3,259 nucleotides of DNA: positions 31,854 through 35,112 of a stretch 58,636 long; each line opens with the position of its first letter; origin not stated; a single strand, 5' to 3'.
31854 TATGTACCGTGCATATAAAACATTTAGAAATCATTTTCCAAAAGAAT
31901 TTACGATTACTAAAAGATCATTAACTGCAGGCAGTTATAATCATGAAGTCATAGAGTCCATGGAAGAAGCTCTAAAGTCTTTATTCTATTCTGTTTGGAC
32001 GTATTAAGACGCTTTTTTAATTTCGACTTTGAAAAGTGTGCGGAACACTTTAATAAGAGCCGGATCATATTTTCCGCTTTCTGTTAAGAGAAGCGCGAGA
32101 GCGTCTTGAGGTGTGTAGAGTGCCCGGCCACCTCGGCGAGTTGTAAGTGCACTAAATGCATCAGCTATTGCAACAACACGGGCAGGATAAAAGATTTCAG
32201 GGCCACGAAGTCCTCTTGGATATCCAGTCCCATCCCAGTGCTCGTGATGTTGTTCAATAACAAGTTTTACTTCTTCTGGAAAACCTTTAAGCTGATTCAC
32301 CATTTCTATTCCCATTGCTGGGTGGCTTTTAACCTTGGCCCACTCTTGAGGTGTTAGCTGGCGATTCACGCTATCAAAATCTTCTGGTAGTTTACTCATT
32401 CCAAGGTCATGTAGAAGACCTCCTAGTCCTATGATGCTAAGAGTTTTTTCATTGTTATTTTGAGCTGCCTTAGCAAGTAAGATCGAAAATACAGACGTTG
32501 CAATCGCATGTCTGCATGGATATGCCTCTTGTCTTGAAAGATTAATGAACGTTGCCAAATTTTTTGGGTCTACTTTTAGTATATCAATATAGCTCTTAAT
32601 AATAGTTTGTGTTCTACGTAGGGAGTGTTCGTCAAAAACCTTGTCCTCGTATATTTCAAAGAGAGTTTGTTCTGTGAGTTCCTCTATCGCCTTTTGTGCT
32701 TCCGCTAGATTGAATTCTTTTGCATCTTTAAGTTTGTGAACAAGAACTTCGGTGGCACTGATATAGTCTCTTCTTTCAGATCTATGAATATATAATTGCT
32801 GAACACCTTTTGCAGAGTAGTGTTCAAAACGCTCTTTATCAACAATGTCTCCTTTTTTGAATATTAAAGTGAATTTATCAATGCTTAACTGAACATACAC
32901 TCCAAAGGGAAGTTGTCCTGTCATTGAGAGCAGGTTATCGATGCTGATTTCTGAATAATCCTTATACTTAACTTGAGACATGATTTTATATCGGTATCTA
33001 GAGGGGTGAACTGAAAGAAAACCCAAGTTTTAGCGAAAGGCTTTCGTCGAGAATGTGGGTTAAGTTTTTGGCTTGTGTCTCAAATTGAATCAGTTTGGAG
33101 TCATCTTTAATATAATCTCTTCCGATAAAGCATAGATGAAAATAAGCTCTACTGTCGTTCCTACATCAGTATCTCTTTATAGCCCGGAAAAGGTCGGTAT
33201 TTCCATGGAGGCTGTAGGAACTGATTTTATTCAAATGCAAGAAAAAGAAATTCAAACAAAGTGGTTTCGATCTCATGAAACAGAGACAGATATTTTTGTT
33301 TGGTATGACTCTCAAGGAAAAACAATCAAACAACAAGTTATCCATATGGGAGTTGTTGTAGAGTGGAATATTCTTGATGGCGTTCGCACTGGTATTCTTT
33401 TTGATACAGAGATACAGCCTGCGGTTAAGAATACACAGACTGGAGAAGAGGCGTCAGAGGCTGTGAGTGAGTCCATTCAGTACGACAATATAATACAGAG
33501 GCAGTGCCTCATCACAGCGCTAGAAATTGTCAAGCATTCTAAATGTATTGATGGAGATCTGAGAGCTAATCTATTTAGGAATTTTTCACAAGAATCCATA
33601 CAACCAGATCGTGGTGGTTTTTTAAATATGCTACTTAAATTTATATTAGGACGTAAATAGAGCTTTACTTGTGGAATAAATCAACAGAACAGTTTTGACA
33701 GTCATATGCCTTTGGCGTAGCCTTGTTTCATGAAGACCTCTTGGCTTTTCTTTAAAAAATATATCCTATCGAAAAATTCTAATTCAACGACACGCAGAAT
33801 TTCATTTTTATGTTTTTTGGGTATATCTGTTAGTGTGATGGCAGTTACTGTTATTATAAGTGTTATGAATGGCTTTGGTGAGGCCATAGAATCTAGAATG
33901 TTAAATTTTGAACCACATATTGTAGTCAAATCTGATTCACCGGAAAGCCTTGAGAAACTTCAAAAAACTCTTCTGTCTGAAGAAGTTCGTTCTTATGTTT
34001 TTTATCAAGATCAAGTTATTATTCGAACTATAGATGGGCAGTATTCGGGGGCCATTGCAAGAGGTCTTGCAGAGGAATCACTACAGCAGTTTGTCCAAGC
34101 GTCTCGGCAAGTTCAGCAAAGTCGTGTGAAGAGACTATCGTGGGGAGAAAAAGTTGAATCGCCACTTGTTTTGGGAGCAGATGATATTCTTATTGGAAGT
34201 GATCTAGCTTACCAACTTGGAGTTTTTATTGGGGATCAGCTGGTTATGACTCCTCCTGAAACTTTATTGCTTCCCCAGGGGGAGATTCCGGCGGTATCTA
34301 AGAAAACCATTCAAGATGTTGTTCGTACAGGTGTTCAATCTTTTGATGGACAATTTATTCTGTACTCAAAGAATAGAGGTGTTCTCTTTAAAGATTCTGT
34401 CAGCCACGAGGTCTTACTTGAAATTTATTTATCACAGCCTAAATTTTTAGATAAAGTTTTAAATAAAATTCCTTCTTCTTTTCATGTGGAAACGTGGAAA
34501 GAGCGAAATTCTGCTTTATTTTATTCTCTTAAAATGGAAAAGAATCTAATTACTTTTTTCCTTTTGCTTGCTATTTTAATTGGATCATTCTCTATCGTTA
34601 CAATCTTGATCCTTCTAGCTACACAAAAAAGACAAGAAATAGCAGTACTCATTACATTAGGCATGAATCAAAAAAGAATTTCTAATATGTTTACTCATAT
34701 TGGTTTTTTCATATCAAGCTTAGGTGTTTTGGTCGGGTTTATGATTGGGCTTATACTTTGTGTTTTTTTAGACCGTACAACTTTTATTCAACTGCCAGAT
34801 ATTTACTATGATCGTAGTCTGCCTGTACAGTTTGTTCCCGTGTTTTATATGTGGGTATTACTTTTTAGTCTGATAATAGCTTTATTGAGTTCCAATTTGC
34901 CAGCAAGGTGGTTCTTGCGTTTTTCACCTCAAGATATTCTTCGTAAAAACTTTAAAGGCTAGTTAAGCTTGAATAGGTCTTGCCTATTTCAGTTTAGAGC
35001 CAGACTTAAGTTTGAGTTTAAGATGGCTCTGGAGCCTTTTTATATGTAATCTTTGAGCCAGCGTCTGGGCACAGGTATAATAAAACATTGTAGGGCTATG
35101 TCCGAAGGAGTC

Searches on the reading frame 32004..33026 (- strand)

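Call 42: search_protein_families(library=pfam, proteins=[window:32004-33026:-], max_evalue=0.001)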
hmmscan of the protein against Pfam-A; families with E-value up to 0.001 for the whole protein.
window:32004-33026:- (340 aa): 2 families
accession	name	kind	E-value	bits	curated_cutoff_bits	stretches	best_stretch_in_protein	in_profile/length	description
PF13487.12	HD_5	-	1.9e-29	103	27.2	1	195-324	38-170/170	HD domain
PF01966.28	HD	-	1.1e-13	51.9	22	1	180-293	11-115/116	HD domain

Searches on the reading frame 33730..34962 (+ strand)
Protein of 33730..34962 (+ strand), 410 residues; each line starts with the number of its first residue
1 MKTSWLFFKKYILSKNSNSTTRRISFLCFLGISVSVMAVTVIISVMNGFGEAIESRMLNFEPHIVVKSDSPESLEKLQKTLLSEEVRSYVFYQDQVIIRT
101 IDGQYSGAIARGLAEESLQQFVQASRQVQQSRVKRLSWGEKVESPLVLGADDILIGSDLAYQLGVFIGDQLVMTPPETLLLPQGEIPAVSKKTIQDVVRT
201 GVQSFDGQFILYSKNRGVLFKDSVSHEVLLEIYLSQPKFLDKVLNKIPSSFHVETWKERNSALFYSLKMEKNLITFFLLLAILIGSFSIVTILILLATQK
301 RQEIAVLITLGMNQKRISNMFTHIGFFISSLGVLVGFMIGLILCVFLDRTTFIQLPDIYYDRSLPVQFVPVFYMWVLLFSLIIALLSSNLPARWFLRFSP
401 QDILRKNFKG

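Call 66: search_protein_families(library=pfam, proteins=[window:33730-34962:+], max_evalue=0.001)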
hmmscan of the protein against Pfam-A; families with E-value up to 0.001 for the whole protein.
window:33730-34962:+ (410 aa): 2 families
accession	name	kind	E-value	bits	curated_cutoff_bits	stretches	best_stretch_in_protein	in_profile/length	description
PF02687.27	FtsX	-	1.5e-11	44.8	25.5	1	276-399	2-119/120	FtsX-like permease C-terminal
PF12704.14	MacB_PCD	-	2.5e-06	28.4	27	1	25-173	1-143/207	MacB-like periplasmic core domain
